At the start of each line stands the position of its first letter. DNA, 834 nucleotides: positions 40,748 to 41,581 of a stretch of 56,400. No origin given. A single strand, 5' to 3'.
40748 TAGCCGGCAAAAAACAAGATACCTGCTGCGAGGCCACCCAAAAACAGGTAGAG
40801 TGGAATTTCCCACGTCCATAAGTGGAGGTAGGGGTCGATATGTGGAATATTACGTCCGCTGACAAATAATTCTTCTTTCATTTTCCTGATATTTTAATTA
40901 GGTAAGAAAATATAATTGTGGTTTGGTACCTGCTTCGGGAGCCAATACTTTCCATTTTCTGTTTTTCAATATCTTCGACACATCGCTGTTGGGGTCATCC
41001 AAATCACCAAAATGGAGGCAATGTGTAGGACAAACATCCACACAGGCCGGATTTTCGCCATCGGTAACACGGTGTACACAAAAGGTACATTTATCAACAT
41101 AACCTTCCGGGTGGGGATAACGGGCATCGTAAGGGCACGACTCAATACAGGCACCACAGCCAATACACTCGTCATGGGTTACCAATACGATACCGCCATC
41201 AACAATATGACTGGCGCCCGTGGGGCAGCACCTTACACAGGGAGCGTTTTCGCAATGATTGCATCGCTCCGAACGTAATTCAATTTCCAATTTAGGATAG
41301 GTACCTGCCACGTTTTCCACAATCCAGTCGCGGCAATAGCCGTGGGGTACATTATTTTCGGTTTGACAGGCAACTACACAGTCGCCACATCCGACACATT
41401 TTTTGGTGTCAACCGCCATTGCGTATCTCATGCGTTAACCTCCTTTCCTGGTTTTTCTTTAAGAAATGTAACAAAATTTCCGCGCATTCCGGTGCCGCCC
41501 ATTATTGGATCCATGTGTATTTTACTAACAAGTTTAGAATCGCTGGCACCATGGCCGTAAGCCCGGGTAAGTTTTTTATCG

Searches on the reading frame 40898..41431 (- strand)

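Call 3: search_protein_families(library=pfam, proteins=[window:40898-41431:-], max_evalue=0.1)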
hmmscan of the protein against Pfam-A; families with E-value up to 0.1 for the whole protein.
window:40898-41431:- (177 aa): 15 families
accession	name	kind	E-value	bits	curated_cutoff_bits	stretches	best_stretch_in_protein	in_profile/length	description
PF13247.11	Fer4_11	-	4.7e-22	78.5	26.2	1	51-143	4-99/100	4Fe-4S dicluster domain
PF12838.12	Fer4_7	-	1.4e-11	45.1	27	3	11-73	1-52/52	4Fe-4S dicluster domain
PF00037.32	Fer4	-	1.5e-11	44.1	21.1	2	85-104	4-23/24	4Fe-4S binding domain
PF13237.11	Fer4_10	-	2.5e-11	43.7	25.5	2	52-100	4-53/53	4Fe-4S dicluster domain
PF13187.11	Fer4_9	-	8.8e-11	42.1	27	3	11-73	1-51/52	4Fe-4S dicluster domain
PF12837.12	Fer4_6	-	9.3e-11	41.6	25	3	83-103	3-23/24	4Fe-4S binding domain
PF12797.12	Fer4_2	-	1.4e-08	34.6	24.5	2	4-22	2-20/22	4Fe-4S binding domain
PF25160.1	LdpA_Fe-S-bd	-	2.5e-08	34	27.6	2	62-102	6-41/49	LdpA Fe-S cluster-binding domain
PF12798.12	Fer4_3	-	1.5e-07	32.1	27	1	89-103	1-15/15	4Fe-4S binding domain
PF14697.11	Fer4_21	-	1.5e-05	25.5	35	1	53-101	4-53/59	4Fe-4S dicluster domain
PF12800.12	Fer4_4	-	4.2e-05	24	24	1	87-102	2-17/17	4Fe-4S binding domain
PF14691.11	Fer4_20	-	0.0024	18.1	25.8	1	39-72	6-39/113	Dihydroprymidine dehydrogenase domain II, 4Fe-4S cluster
PF13484.11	Fer4_16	-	0.013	16.7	30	0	88-115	1-27/66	4Fe-4S double cluster binding domain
PF13534.11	Fer4_17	-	0.053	14.5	22.2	1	88-115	1-29/61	4Fe-4S dicluster domain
PF13183.11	Fer4_8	-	0.056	14.4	27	1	87-107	3-24/68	4Fe-4S dicluster domain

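Call 4: search_protein_families(library=ncbifam, proteins=[window:40898-41431:-], max_evalue=0.1)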
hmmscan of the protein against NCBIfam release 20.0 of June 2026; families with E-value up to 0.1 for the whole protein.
window:40898-41431:- (177 aa): 66 families (the best 25 are shown)
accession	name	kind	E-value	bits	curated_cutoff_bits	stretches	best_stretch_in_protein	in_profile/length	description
TIGR03149.1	cyt_nit_nrfC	equivalog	1.3e-49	168.6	377.6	1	1-175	37-215/225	cytochrome c nitrite reductase Fe-S protein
NF041715.1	arsenate_red_ArrB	equivalog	1.8e-49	168.4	450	2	1-103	1-103/233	arsenate respiratory reductase iron-sulfur subunit ArrB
NF045797.1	DsrO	equivalog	1.8e-47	161.8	200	1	2-176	43-234/235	sulfate reduction electron transfer complex DsrMKJOP subunit DsrO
NF011569.0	PRK14993.1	equivalog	9.1e-45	153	416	1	2-176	43-222/244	tetrathionate reductase subunit TtrB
TIGR02951.1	DMSO_dmsB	equivalog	1.4e-32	113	214.1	1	3-146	2-155/161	DMSO/selenate family reductase complex B subunit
NF041782.1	mnquin_red_QrcC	equivalog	4.8e-28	98.4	400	2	3-105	1-117/239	menaquinone reductase iron-sulfur cluster-binding subunit QrcC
TIGR03478.1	DMSO_red_II_bet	subfamily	4.6e-27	94.8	480.7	1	31-176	105-253/321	DMSO reductase family type II enzyme, iron-sulfur subunit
NF042979.1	EthbenzDh_ebdB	equivalog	4.3e-26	91.6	740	1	30-176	128-275/354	ethylbenzene dehydrogenase subunit beta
TIGR01582.1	FDH-beta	equivalog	2.9e-25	88.9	334.7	1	47-158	83-196/283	formate dehydrogenase subunit beta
NF038355.1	FDH3_beta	equivalog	7.4e-25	88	240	1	5-119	5-122/180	formate dehydrogenase FDH3 subunit beta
NF008134.0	PRK10882.1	equivalog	2.7e-19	69.4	263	2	55-156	111-220/329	hydrogenase 2 operon protein HybA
NF045715.1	sulf_resp_HmcB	equivalog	5.9e-17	61.7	420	2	52-146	102-200/307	sulfate respiration complex iron-sulfur protein HmcB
NF009408.0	PRK12769.1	equivalog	3.9e-16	58.3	1003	1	5-142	5-145/659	formate-dependent uric acid utilization protein AegA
NF009451.0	PRK12809.1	equivalog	6.1e-16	57.8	1154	1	4-164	4-155/639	formate-dependent uric acid utilization protein YgfT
NF007658.0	PRK10330.1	equivalog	3.7e-15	55.9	260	2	5-103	5-103/181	electron transport protein HydN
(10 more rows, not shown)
